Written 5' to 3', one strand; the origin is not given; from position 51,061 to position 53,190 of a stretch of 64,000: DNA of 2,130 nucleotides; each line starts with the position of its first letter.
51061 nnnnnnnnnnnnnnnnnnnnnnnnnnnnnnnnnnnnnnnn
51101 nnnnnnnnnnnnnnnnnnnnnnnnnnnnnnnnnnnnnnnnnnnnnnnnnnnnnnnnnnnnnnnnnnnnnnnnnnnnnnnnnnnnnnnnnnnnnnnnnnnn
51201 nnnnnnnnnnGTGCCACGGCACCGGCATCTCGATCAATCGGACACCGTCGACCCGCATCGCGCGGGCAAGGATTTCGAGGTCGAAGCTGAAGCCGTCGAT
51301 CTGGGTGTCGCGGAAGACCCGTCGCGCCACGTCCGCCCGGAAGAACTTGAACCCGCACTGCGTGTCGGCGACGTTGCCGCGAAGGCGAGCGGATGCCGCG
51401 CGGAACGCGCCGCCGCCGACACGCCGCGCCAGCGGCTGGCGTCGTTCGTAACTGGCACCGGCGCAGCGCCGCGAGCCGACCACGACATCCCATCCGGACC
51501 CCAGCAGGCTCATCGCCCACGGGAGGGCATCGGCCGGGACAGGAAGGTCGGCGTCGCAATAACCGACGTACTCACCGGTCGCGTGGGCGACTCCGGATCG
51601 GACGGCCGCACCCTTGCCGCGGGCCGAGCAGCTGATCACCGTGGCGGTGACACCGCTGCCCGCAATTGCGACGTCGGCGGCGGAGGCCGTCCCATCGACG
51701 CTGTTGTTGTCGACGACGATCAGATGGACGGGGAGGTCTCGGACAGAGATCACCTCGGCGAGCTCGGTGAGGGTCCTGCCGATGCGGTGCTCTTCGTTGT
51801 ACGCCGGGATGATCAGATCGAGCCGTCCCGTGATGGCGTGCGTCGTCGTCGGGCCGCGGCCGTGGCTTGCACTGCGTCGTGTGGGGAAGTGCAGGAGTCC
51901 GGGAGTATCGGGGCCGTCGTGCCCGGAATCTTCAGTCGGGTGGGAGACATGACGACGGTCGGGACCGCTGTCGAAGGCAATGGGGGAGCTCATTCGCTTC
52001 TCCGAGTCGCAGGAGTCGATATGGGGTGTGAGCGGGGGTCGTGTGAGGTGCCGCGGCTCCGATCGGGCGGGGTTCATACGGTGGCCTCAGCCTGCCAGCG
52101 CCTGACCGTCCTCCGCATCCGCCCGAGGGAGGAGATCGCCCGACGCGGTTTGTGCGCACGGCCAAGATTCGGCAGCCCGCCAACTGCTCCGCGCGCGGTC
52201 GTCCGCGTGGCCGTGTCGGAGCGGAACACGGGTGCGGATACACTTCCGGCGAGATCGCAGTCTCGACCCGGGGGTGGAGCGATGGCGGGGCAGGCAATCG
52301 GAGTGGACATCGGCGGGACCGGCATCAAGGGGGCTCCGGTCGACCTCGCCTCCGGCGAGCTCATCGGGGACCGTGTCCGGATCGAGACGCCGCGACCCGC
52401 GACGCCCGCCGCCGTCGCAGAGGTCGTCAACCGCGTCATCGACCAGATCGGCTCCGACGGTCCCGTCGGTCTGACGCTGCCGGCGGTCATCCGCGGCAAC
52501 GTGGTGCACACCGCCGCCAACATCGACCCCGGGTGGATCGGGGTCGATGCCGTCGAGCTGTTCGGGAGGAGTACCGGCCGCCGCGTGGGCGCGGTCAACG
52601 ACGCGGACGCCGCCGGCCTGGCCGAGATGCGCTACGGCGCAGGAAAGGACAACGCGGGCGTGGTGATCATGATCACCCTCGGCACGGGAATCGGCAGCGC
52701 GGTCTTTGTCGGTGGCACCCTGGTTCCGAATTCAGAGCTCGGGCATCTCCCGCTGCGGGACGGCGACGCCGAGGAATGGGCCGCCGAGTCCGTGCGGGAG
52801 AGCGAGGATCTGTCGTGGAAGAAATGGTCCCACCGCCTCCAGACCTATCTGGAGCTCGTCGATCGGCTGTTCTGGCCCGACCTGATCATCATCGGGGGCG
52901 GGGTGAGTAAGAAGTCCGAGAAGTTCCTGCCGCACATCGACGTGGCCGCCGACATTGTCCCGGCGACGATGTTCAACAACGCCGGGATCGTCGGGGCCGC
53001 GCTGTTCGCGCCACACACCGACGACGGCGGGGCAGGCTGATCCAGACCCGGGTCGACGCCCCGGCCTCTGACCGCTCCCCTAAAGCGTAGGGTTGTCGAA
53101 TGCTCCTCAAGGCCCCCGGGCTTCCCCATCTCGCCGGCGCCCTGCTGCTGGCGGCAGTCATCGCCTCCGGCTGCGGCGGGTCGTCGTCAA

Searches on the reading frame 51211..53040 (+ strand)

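Call 46: search_protein_families(library=pfam, proteins=[window:51211-53040:+], max_evalue=0.001)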
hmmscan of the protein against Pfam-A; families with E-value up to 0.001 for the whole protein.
window:51211-53040:+ (609 aa): 1 family
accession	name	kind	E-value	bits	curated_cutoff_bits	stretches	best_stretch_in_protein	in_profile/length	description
PF00480.26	ROK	-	1.2e-18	68.1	22.9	1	363-516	2-161/294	ROK family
